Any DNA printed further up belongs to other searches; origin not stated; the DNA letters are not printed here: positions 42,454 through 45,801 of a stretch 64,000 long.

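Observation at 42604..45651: Covalently duplicated PilB/GspE-type ATPase encoded as an orphan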

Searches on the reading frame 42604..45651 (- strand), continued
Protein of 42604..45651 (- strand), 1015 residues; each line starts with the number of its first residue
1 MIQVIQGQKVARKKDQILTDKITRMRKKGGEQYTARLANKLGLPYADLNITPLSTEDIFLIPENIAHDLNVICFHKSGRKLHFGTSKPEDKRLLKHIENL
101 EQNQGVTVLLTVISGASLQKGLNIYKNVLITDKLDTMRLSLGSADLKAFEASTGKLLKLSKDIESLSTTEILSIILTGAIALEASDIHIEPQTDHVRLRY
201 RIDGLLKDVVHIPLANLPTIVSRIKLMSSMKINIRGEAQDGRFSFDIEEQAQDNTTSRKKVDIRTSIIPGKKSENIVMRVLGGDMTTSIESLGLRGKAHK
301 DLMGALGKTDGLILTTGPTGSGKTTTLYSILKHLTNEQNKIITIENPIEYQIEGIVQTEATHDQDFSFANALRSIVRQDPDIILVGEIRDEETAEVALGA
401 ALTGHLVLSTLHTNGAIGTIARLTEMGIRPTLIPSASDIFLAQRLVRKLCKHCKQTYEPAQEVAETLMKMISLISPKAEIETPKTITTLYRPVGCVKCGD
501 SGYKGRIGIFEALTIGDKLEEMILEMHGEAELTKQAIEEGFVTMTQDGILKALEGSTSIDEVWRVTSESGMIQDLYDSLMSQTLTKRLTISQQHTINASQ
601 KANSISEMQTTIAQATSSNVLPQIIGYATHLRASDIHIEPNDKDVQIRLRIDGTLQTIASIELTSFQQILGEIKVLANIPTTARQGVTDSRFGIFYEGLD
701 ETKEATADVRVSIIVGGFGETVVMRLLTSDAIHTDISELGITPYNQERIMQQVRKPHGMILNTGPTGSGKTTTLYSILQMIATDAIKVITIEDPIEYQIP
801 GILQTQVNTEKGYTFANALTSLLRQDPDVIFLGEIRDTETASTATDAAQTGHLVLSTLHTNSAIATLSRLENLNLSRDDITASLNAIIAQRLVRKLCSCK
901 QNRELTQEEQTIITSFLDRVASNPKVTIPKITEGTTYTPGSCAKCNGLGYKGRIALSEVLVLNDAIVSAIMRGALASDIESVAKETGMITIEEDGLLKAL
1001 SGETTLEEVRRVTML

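Call 59: predict_structure(alignment_id=A1)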
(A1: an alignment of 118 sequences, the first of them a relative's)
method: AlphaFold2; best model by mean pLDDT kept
length: 1015 residues; sequences in the alignment: 118
mean_pLDDT: 80.6   pTM: 0.47
mean pLDDT of the five models: 80.6, 78.8, 78.4, 77.4, 72.2
residues with pLDDT >= 90: 225; 70-90: 618; 50-70: 133; < 50: 39
segments of 3 or more residues with pLDDT < 50: 1-12, 128-138, 250-256, 582-584, 700-703
pLDDT, mean of each block of 10 residues (from residue 1): 35 58 65 82 84 77 86 88 90 87 87 87 66 43 53 60 76 82 83 86 77 84 82 77 72 53 82 82 66 88 89 87 85 82 73 70 65 77 85 85 90 90 90 91 92 91 82 83 86 81 88 91 87 86 92 92 79 65 62 85 85 85 90 86 88 80 87 81 64 72 62 79 76 70 90 92 86 86 78 64 68 71 79 86 90 92 91 93 94 90 87 81 72 78 81 90 93 91 89 90 90 83
secondary structure, 60 per line:
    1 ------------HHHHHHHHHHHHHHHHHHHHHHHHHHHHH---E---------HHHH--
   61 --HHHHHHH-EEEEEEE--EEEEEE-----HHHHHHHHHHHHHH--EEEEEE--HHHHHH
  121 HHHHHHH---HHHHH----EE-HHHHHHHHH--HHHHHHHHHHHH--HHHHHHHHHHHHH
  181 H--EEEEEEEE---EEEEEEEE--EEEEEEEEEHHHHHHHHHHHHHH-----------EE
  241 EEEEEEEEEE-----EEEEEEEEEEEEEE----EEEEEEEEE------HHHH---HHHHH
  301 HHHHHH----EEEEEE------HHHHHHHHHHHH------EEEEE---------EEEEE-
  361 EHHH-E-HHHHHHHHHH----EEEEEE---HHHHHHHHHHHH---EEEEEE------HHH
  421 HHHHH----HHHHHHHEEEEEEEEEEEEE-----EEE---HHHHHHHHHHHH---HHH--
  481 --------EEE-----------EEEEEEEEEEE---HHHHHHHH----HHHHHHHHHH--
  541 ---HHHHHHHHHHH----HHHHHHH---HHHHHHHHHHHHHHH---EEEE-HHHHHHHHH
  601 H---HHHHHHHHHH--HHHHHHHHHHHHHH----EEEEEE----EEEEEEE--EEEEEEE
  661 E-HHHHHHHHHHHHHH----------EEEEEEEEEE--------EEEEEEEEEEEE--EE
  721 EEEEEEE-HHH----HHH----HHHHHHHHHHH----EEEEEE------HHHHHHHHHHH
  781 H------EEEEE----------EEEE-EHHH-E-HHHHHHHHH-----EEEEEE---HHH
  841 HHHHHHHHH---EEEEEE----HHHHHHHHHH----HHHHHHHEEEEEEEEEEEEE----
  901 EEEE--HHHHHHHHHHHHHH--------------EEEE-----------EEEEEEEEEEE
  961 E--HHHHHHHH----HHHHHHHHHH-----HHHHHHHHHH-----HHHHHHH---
elements in order (helices of 4 or more, strands of 3 or more residues): H13-41 H55-58 H63-69 E71-77 E80-85 H91-104 E107-112 H115-127 H131-135 H143-151 H154-165 H168-181 E184-191 E195-202 E205-213 H214-227 E239-250 E256-269 E274-282 H289-292 H296-306 E311-316 H323-334 E341-345 E355-359 H368-377 E382-387 H391-402 E406-411 H418-425 H430-436 E437-449 E455-457 H461-472 E489-491 E503-513 H517-524 H529-538 H544-554 H559-565 H569-583 E587-590 H592-601 H605-614 H617-630 E635-640 E645-651 E654-661 H663-676 E687-696 E705-716 E719-727 H743-753 E758-763 H770-781 E788-792 E803-806 H815-823 E829-834 H838-849 E853-858 H863-872 H877-883 E884-896 E901-904 H907-920 E935-938 E950-961 H964-971 H976-985 H991-1000 H1006-1012

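Call 60: find_encoding_contigs(protein=P0060, flank=10000, max_places=1)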
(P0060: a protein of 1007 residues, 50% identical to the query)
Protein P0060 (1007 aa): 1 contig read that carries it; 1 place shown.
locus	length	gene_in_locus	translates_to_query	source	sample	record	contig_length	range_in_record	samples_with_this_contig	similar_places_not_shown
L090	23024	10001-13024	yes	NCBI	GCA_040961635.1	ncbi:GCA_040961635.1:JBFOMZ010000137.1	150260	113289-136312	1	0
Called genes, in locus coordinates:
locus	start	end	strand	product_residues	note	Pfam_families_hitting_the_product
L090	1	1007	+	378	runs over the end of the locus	PF00712:DNA_pol3_beta, PF02767:DNA_pol3_beta_2, PF02768:DNA_pol3_beta_3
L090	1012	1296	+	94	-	PF05258:DciA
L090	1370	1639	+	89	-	PF01649:Ribosomal_S20p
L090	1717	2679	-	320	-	PF21694:DNA_pol3_delta_C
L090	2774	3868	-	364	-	PF11258:DUF3048, PF17479:DUF3048_C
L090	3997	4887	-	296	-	PF01149:Fapy_DNA_glyco, PF05833:NFACT_N (weak), PF06831:H2TH, PF06827:zf-FPG_IleRS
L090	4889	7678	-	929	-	PF02739:5_3_exonuc_N, PF01367:5_3_exonuc, PF01612:DNA_pol_A_exo1, PF22619:DNA_polI_exo1, PF00476:DNA_pol_A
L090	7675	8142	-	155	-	-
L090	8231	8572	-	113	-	-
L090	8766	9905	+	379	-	PF01368:DHH (weak)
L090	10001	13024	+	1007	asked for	PF13173:AAA_14 (faint), PF13604:AAA_30 (faint), PF04851:ResIII (faint), PF05157:MshEN (weak), PF20720:nSTAND3 (faint), PF00437:T2SSE, PF25199:nSTAND_NTPase5 (faint), PF00437:T2SSE, +6 more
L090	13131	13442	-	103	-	-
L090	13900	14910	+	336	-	PF06068:TIP49 (weak), PF13173:AAA_14 (faint), PF05496:RuvB_N, PF00004:AAA, PF07728:AAA_5, PF17864:AAA_lid_4, PF05491:WHD_RuvB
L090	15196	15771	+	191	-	PF03703:bPH_2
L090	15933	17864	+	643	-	PF00932:LTD, PF18911:PKD_4, PF00801:PKD, PF00932:LTD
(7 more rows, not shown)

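Call 62: search_solved_structures(query=window:42604-45651:-, max_evalue=1e-20)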
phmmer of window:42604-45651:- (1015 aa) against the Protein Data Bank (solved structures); distinct sequences matched with E-value up to 1e-20: 21.
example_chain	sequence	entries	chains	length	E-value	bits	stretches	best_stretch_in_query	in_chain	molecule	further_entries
6olj_C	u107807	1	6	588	8.3e-92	312.2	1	33-567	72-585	Type IV pilus biogenesis ATPase PilB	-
5tsg_B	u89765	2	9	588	1.5e-91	311.4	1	33-567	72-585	Type IV pilus biogenesis ATPase PilB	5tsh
3jc8_Ba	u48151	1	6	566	8.1e-91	309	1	32-563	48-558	Type IV-A pilus assembly ATPase PilB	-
5zfr_A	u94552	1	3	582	9.8e-91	308.7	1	34-567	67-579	Type IV pilus biogenesis ATPase PilB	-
4pht_A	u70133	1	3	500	5.9e-90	306.1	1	169-569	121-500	General secretory pathway protein E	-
6f8l_G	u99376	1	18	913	1.2e-88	301.8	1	614-1011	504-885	Type IV pilus assembly protein PilF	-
5oiu_A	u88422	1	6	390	2.5e-88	300.7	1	617-1011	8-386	Type IV pilus assembly protein PilF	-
5it5_F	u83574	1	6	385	4.1e-88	300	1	620-1011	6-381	ATP binding motif-containing protein PilF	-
6ejf_A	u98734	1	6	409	5.1e-88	299.7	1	620-1011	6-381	Type IV pilus assembly protein PilF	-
4kss_A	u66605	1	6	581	1.1e-86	295.3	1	169-571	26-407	Type II secretion system protein E, hemolysin-coregulated protein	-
4ksr_A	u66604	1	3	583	3e-86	293.9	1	169-571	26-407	Type II secretion system protein E, Hemolysin-coregulated protein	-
1p9r_A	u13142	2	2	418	1.5e-84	288.2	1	169-565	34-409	General secretion pathway protein E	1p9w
8dze_A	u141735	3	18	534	8.5e-35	123.6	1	628-1006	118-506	BfpD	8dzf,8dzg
2ewv_A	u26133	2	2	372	3.1e-32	115.1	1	747-896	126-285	twitching motility protein PilT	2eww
2gsz_A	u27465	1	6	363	9e-32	113.6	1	738-896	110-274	twitching motility protein PilT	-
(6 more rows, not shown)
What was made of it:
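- On PilB/GspE clade: PDB sequence search: PilB, PilF and GspE at E = 1e-84 to 1e-92, against PilT at about 1e-31 (call 62).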

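Call 65: find_homologous_proteins(query=L089:8160-9908:+, max_evalue=1e-10)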
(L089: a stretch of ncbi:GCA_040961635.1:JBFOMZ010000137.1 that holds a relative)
Query L089:8160-9908:+ (582 aa): 8000 proteins with E <= 1e-10 among 8000 candidates; the best 120 are listed.
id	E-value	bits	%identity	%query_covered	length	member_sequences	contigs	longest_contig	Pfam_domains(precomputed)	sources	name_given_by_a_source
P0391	0.0e+0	1273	100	100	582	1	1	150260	PF05157.21,PF00437.27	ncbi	-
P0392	0.0e+0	1224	95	100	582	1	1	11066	PF05157.21,PF00437.27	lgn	-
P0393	0.0e+0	1123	88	100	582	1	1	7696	PF05157.21,PF00437.27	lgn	-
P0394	0.0e+0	1118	87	100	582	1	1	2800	PF05157.21,PF00437.27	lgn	-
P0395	0.0e+0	1117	87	100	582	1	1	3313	PF05157.21,PF00437.27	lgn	-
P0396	0.0e+0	1097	84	100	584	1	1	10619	PF05157.21,PF00437.27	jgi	jgi:type IV pilus assembly protein PilB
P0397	0.0e+0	1095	83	100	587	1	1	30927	PF05157.21,PF00437.27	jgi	jgi:type IV pilus assembly protein PilB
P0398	0.0e+0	1092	84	100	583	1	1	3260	PF05157.21,PF00437.27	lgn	-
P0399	0.0e+0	1078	82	100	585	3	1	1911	PF05157.21,PF00437.27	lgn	-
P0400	0.0e+0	1077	82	100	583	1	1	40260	PF05157.21,PF00437.27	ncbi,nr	ncbi:MAG: ATPase, T2SS/T4P/T4SS family [Candidatus Moranbacteria bacterium]|nr:ATPase, T2SS/T4P/T4SS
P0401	0.0e+0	1077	82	100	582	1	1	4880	PF05157.21,PF00437.27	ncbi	-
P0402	0.0e+0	1072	83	100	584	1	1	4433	PF05157.21,PF00437.27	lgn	-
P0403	0.0e+0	1070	82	100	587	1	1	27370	PF05157.21,PF00437.27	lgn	-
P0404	0.0e+0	1034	79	100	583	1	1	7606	PF05157.21,PF00437.27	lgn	-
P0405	0.0e+0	1032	79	100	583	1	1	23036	PF05157.21,PF00437.27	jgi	jgi:type IV pilus assembly protein PilB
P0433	1.9e-292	989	74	100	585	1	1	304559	PF05157.21,PF00437.27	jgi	jgi:type IV pilus assembly protein PilB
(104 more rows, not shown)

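Call 67: fold_search(model_id=the predicted structure, library=pdb)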
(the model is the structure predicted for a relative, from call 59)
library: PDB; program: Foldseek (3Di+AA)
matches with E <= 10: 1712; with E <= 0.001: 325
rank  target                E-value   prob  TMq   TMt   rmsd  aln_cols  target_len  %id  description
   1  4pht_C                1.9e-43  1.00  0.26  0.58  24.5       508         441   35  ATPase GspE in complex with the cytoplasmic domain of GspL from the Vibrio vulnificus type II Secretion system (released 2014-11-26)
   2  4pht_B                2.1e-43  1.00  0.26  0.58  24.6       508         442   35  ATPase GspE in complex with the cytoplasmic domain of GspL from the Vibrio vulnificus type II Secretion system (released 2014-11-26)
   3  4pht_A                2.8e-43  1.00  0.25  0.58  24.6       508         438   36  ATPase GspE in complex with the cytoplasmic domain of GspL from the Vibrio vulnificus type II Secretion system (released 2014-11-26)
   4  5tsh_E                2.3e-42  1.00  0.36  0.90   3.0       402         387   41  PilB from Geobacter metallireducens bound to AMP-PNP (released 2017-05-17)
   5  5oiu_C                2.7e-42  1.00  0.32  0.78   5.4       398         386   42  Crystal structure of PilF type IV pilus assembly ATPase from Thermus thermophilus (released 2018-08-08)
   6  5oiu_B                5.0e-42  1.00  0.35  0.89   3.3       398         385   42  Crystal structure of PilF type IV pilus assembly ATPase from Thermus thermophilus (released 2018-08-08)
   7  5tsh_C                3.0e-41  1.00  0.34  0.88   3.9       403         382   42  PilB from Geobacter metallireducens bound to AMP-PNP (released 2017-05-17)
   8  5zfr_B                5.7e-41  1.00  0.34  0.86   3.8       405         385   41  Crystal structure of PilB, an extension ATPase motor of Type IV pilus, from Geobacter sulfurreducens (released 2018-09-19)
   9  5tsh_F                7.5e-41  1.00  0.34  0.88   3.7       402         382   42  PilB from Geobacter metallireducens bound to AMP-PNP (released 2017-05-17)
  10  5zfr_C                7.5e-41  1.00  0.33  0.79   5.3       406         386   41  Crystal structure of PilB, an extension ATPase motor of Type IV pilus, from Geobacter sulfurreducens (released 2018-09-19)
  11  5it5_A                8.4e-41  1.00  0.36  0.90   3.6       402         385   41  Thermus thermophilus PilB core ATPase region (released 2016-10-19)
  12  4ksr_A                9.9e-41  1.00  0.33  0.62  11.3       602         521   29  Crystal Structure of the Vibrio cholerae ATPase GspE Hexamer (released 2013-09-04)
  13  5tsh_D                1.6e-40  1.00  0.32  0.79   5.5       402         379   42  PilB from Geobacter metallireducens bound to AMP-PNP (released 2017-05-17)
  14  5tsg_B                2.5e-40  1.00  0.35  0.90   3.3       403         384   42  PilB from Geobacter metallireducens bound to ADP (released 2017-05-17)
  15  5zfr_A                2.5e-40  1.00  0.34  0.87   3.9       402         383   40  Crystal structure of PilB, an extension ATPase motor of Type IV pilus, from Geobacter sulfurreducens (released 2018-09-19)
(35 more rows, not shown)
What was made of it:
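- On PilB/GspE clade: Foldseek: 41-42% identity and TM 0.88-0.91 to PilB, against 24-25% identity to PilT4 (call 67).
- Closest known: PilB, the type IVa pilus extension ATPase. Same: Each module has the N2D + CTD core at 41-42% identity and TM about 0.9 (calls 62, 67).
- The modules superpose on PilB cores 5TSH and 5IT5 at TM about 0.90 (call 67).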

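Call 70: list_cluster_members(proteins=[P0001, P0003])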
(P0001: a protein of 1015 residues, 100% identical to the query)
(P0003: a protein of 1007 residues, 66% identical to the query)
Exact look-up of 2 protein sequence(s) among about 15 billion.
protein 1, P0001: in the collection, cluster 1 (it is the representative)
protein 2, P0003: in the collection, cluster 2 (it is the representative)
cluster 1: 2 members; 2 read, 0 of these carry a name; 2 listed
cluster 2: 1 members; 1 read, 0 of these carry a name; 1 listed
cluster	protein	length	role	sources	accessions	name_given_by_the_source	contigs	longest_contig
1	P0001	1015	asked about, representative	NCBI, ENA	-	-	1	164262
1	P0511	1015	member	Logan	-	-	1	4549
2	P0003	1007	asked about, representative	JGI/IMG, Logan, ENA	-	-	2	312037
